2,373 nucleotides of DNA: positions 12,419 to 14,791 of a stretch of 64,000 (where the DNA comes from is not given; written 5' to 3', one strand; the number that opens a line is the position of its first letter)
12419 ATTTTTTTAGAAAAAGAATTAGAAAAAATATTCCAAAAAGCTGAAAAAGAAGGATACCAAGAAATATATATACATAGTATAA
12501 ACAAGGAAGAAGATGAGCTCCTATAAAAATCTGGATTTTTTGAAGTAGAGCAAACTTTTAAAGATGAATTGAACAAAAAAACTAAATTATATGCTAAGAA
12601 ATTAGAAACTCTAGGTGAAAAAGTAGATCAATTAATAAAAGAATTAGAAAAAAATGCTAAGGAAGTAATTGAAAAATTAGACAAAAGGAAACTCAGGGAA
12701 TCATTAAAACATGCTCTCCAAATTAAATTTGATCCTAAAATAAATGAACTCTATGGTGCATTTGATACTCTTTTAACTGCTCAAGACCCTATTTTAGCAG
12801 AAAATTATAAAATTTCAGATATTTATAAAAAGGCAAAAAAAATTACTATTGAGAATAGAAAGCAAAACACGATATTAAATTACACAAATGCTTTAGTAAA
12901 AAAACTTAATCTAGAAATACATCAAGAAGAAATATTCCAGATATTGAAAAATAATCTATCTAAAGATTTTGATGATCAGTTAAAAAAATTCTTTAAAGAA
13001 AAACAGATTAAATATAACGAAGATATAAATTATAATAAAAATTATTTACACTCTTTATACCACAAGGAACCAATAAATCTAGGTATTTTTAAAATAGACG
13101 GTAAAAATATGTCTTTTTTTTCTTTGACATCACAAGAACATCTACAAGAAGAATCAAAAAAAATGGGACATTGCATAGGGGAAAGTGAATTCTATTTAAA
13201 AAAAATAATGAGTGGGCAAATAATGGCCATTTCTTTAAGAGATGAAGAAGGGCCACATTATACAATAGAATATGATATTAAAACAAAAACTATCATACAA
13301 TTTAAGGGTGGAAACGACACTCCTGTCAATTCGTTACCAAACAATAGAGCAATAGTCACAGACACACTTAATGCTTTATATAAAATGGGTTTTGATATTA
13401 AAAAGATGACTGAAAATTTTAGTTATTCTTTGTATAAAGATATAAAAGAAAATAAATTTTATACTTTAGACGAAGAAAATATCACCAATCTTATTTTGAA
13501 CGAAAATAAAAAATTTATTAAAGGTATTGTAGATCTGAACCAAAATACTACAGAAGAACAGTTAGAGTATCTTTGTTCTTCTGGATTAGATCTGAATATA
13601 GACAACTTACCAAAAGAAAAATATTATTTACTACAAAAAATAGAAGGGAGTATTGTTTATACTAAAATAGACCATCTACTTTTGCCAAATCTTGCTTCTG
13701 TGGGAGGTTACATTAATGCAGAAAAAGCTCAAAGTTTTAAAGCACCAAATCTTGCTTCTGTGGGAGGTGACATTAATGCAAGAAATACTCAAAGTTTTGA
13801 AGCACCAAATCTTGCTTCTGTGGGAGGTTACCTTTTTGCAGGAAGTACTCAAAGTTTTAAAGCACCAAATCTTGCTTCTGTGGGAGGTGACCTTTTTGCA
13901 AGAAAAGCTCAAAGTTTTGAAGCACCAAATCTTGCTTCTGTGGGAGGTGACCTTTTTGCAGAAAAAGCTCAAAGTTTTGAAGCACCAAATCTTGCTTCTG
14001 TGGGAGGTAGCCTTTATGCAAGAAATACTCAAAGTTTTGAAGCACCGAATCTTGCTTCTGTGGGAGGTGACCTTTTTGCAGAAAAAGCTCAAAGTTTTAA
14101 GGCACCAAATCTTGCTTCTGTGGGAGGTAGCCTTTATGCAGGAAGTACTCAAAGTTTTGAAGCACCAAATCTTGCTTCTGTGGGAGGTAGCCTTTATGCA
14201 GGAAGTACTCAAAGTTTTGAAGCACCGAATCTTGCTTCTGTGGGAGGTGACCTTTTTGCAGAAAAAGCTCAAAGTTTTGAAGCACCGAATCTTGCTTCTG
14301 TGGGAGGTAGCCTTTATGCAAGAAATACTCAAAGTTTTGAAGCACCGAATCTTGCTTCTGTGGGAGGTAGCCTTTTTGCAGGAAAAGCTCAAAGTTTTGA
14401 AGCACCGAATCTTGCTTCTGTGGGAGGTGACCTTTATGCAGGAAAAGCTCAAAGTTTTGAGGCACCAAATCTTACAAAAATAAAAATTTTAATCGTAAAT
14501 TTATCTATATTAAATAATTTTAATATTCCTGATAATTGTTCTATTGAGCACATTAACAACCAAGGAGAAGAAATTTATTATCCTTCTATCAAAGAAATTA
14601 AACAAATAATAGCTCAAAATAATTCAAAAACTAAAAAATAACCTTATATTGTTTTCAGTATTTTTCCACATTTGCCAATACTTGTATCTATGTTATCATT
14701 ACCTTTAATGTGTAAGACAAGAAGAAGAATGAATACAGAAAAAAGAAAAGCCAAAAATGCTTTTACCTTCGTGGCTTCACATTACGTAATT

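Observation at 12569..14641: LRR-like repeat protein with 13 near-identical 60-bp repeats that vary only at about six code-like codon positions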

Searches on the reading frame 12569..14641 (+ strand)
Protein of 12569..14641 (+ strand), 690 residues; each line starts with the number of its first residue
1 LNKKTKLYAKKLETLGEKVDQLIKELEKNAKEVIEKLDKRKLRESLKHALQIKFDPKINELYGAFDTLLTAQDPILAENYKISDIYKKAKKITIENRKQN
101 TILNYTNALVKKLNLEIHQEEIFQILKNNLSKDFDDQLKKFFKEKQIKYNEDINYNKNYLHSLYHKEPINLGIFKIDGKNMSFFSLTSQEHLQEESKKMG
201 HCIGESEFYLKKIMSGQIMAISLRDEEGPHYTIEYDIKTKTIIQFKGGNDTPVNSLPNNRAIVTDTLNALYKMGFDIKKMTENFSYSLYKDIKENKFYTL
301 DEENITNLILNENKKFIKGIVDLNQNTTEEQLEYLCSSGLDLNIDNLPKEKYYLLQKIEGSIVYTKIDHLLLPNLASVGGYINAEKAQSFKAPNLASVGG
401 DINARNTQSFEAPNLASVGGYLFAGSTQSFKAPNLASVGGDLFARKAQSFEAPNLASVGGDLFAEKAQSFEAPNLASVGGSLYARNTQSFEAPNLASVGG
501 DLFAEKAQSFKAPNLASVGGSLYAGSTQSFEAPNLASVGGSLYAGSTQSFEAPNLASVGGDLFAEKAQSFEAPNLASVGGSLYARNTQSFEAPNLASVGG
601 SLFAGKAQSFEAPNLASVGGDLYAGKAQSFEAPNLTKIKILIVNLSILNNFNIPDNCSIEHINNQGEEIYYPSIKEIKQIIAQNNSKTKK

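Call 3: search_protein_families(library=pfam, proteins=[window:12569-14641:+], max_evalue=1)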
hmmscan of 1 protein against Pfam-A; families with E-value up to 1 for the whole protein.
window:12569-14641:+ (690 aa): 4 families
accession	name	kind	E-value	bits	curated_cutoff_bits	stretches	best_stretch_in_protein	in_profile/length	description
PF14284.11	PcfJ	-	3.7e-11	43.5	25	1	109-250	8-135/147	PcfJ-like protein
PF06153.16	CdAMP_rec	-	1.6e-05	25.5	27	0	404-427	19-42/109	Cyclic-di-AMP receptor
PF02865.22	STAT_int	-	0.072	14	26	0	117-171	48-102/121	STAT protein, protein interaction domain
PF04691.17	ApoC-I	-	0.11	12.8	28.3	1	10-43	6-39/61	Apolipoprotein C-I (ApoC-1)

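Call 4: search_protein_families(library=ncbifam, proteins=[window:12569-14641:+], max_evalue=1)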
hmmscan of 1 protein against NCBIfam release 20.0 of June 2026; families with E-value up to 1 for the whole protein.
window:12569-14641:+ (690 aa): 0 families

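Call 9: find_homologous_proteins(query=window:12569-14638:+)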
Query window:12569-14638:+ (690 aa): 2 proteins with E <= 0.001 among 8000 candidates.
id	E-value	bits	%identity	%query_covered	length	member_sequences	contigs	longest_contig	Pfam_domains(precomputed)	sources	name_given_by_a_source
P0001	0.0e+0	1507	100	100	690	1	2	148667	PF14284.12,PF06153.17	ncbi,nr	ncbi:MAG: PcfJ domain-containing protein [Candidatus Pacebacteria bacterium]|nr:PcfJ domain-containi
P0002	7.2e-106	373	40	65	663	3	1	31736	PF14284.12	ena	-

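Call 11: find_encoding_contigs(protein=P0002, flank=10000, max_places=4)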
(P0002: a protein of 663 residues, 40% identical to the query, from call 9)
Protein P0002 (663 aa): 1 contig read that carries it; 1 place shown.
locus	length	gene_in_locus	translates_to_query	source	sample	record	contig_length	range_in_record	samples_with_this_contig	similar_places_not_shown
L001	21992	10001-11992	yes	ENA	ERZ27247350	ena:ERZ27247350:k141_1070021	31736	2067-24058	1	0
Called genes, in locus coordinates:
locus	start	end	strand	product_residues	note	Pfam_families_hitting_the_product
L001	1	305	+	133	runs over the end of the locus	PF05168:HEPN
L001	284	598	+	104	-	PF01909:NTP_transf_2, PF18765:Polbeta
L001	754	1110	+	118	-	-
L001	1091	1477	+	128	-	-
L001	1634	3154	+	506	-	PF01676:Metalloenzyme, PF06415:iPGM_N, PF01663:Phosphodiest (weak)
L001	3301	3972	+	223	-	-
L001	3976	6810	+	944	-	-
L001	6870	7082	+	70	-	-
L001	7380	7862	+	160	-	PF00466:Ribosomal_L10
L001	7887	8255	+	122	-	PF16320:Ribosomal_L12_N, PF00542:Ribosomal_L12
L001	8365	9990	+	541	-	PF02142:MGS, PF01808:AICARFT_IMPCHas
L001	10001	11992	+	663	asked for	PF14284:PcfJ (weak)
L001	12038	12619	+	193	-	-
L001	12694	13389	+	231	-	PF05552:MS_channel_1st_1 (weak)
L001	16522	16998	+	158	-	PF00961:LAGLIDADG_1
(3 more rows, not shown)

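Call 18: search_solved_structures(query=window:12569-14638:+, max_evalue=1, show_alignments=2)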
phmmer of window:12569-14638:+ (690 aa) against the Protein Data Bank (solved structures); distinct sequences matched with E-value up to 1: 4.
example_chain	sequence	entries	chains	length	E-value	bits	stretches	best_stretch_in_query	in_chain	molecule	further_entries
8z5u_0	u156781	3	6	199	0.00096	20.7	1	400-561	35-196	Leucine-rich repeat protein | LRR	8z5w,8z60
1o20_A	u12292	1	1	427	0.24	12.8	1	5-75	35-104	Gamma-glutamyl phosphate reductase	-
6j52_A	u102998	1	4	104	0.78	11.1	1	9-86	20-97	Caspase recruitment domain-only protein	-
4zia_A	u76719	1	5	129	0.8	11.1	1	125-171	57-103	Signal transducer and activator of transcription 3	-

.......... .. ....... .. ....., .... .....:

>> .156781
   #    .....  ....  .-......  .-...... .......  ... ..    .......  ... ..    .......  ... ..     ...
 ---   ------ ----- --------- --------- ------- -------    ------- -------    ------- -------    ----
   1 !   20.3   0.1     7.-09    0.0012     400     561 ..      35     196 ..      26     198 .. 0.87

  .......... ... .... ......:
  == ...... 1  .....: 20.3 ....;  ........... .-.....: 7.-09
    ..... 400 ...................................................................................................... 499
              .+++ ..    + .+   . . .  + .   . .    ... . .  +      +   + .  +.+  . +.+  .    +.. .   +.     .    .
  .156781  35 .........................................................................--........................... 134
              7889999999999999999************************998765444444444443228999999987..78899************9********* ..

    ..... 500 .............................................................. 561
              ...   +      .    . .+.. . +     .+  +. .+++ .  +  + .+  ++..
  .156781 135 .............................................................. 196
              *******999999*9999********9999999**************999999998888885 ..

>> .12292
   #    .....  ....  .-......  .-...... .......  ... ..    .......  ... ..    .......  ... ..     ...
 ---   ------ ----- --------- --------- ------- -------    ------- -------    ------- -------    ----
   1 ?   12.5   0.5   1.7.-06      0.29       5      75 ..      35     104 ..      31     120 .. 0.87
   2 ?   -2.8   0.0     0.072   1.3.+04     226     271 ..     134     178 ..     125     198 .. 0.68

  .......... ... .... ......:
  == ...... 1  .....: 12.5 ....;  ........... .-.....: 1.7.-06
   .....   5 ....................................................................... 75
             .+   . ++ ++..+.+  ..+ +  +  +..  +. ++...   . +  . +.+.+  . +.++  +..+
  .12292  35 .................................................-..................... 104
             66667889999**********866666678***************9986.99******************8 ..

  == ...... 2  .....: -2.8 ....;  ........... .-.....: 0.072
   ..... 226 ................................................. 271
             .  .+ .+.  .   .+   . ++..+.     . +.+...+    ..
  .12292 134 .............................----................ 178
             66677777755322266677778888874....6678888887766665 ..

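Call 29: find_related_loci(query=A1, collection=genome_contigs, flank=6000)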
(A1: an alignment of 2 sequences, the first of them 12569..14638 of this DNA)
Query A1 (690 aa) in genome_contigs; peptide patterns used: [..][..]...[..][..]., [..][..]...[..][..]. (x = any residue, [..] = any of these).
599 stretches matched a pattern (row limit reached: there are more); 1 encode a relative of the query (tblastn E <= 1e-3); 1 distinct loci.
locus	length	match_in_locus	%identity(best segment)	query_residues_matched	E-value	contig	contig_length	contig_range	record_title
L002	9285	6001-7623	39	8-662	2e-111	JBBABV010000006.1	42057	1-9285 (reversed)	MAG: Candidatus Paceibacterota bacterium isolate SO_2017_LW1_31 NODE_588_length_42057_cov_3.616599_LW64-88_2017, whole g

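Call 30: search_protein_representatives(protein=window:12569-14638:+)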
Query: 690 residues. Proteins with E-value up to 0.001 (for the whole library): 1770; up to 1e-10: 445; up to 1e-30: 39. The best 150 are listed.
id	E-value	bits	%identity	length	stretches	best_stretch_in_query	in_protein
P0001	0.0e+00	1506.5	100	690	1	1-690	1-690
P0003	1.0e-108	380.8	45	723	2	355-605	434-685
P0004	9.4e-101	354.5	40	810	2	177-635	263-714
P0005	3.1e-73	263.5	31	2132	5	392-607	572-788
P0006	3.0e-70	253.7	34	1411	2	321-627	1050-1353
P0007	3.7e-62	227.0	27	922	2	181-623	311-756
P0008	6.9e-61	222.8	31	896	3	296-632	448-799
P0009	8.8e-60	219.1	33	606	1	12-491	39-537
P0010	6.8e-59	216.2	47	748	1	352-637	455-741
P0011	1.6e-56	208.3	33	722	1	25-534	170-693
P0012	1.7e-49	185.1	27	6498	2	371-634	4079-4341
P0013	2.1e-48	181.5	31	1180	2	372-639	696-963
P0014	1.4e-45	172.2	30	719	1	25-541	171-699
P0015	3.6e-43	164.2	37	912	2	409-602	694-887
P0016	6.0e-43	163.5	28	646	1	25-460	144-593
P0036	2.0e-32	128.7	39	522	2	387-583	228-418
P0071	3.0e-24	101.7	33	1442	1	355-620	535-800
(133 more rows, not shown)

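Call 37: search_protein_families(library=pfam, alignment_id=A2, max_evalue=0.001)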
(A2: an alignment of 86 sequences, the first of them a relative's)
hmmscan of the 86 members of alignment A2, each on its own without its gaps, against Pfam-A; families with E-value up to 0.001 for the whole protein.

A. member 1, P0002 (663 aa): 1 family
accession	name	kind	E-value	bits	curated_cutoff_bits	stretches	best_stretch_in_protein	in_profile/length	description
PF14284.11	PcfJ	-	2.9e-06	27.6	25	1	286-407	55-135/147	PcfJ-like protein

B. families by the number of members that match (of 86 scanned): 27 families (the first 25 are shown)
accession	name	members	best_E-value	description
PF14284.11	PcfJ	34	3e-14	PcfJ-like protein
PF01030.30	Recep_L_domain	15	3.8e-15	Receptor L domain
PF25296.1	Decapeptide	5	1.4e-18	Decapeptide repeat region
PF00560.39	LRR_1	3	1.5e-11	Leucine Rich Repeat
PF07548.16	ChlamPMP_M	3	8.5e-07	Chlamydia polymorphic membrane protein middle domain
PF13306.12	LRR_5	2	2.5e-90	BspA type Leucine rich repeat region (6 copies)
PF23598.1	LRR_14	2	2.6e-14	Leucine-rich repeat region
PF12799.13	LRR_4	2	1.1e-10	Leucine Rich repeats (2 copies)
PF23657.1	DUF7151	1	2.9e-15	Domain of unknown function (DUF7151)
PF13855.12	LRR_8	1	6e-15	Leucine rich repeat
PF18760.7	ART-PolyVal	1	1.1e-10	ADP-Ribosyltransferase in polyvalent proteins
PF21786.3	Bflower_3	1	5.9e-09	6-fold beta flower protein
PF24078.1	Beta-sol_PIC_HAP1_IgA0_2nd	1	1.4e-08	PIC/HAP1/IgA0 second beta-solenoid repeat region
PF20106.4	DUF6496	1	4.3e-07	Family of unknown function (DUF6496)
PF21581.3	SCD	1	3.6e-06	Stromalin conservative domain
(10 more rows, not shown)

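Call 45: find_encoding_contigs(protein=P0001, flank=3000, max_places=4)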
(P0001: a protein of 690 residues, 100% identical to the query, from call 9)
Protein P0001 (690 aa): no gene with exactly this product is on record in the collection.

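Call 50: search_protein_families(library=phrogs, proteins=[window:12569-14638:+, P0002, P0010, P0008], max_evalue=0.01)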
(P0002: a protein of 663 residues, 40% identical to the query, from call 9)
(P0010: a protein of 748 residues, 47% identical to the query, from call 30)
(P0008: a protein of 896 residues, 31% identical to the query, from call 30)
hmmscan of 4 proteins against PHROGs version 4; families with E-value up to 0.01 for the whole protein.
window:12569-14638:+ (690 aa): 3 families
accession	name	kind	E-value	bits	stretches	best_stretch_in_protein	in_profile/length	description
phrog_8470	-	unknown function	1.6e-05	24.9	1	100-255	389-538/567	-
phrog_23602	-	unknown function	0.00011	23.5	0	462-512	44-95/107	-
phrog_25296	-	unknown function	0.007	17.5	0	473-509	84-120/135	-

P0002 (663 aa): 1 family
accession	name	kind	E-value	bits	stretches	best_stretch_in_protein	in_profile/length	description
phrog_8470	-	unknown function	0.001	19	1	344-412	471-538/567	-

P0010 (748 aa): 0 families

P0008 (896 aa): 0 families

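Call 51: search_protein_families(library=padloc, proteins=[window:12569-14638:+, P0002, P0010, P0008], max_evalue=0.01)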
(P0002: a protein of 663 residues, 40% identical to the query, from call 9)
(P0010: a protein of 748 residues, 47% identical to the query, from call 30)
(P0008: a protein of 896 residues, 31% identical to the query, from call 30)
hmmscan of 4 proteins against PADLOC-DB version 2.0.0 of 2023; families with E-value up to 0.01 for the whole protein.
window:12569-14638:+ (690 aa): 0 families

P0002 (663 aa): 0 families

P0010 (748 aa): 0 families

P0008 (896 aa): 0 families

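Call 52: predict_structure(alignment_id=A3)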
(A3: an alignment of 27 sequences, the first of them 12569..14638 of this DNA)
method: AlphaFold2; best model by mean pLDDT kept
length: 690 residues; sequences in the alignment: 27
mean_pLDDT: 87.6   pTM: 0.72
mean pLDDT of the five models: 87.6, 87.2, 86.6, 86.6, 86.0
residues with pLDDT >= 90: 436; 70-90: 176; 50-70: 51; < 50: 27
segments of 3 or more residues with pLDDT < 50: 1-12, 21-27, 29-33
pLDDT, mean of each block of 10 residues (from residue 1): 41 50 48 55 69 64 77 80 79 81 89 88 87 84 89 82 83 95 94 94 82 85 96 93 92 85 96 92 89 91 65 86 92 91 95 96 95 97 96 97 95 96 94 96 95 96 96 96 97 97 97 97 94 97 95 97 96 97 96 97 94 96 94 94 90 89 66 81 77
secondary structure, 60 per line:
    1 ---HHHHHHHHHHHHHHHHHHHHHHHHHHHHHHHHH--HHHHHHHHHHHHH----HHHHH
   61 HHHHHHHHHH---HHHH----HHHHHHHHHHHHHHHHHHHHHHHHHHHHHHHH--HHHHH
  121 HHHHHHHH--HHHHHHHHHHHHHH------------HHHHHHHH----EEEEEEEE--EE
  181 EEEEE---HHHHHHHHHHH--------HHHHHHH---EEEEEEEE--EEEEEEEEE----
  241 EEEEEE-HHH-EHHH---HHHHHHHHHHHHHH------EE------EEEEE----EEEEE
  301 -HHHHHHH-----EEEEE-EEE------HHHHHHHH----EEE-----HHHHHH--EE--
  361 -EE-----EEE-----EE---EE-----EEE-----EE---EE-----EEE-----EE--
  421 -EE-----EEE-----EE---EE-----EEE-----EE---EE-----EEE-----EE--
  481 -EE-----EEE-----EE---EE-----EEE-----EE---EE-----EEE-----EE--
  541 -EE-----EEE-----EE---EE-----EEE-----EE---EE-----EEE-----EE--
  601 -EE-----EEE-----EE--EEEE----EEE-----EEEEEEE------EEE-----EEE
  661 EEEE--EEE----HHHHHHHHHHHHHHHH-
elements in order (helices of 4 or more, strands of 3 or more residues): H4-36 H39-51 H56-70 H74-77 H82-113 H116-128 H131-144 H157-164 E169-176 E179-185 H189-199 H208-214 E218-225 E228-236 E241-246 H259-272 E287-291 E296-300 H302-308 E314-318 E320-322 H329-336 E341-343 H349-354 E369-371 E389-391 E409-411 E429-431 E449-451 E469-471 E489-491 E509-511 E529-531 E549-551 E569-571 E589-591 E609-611 E621-624 E629-631 E637-643 E650-652 E658-664 E667-669 H674-689
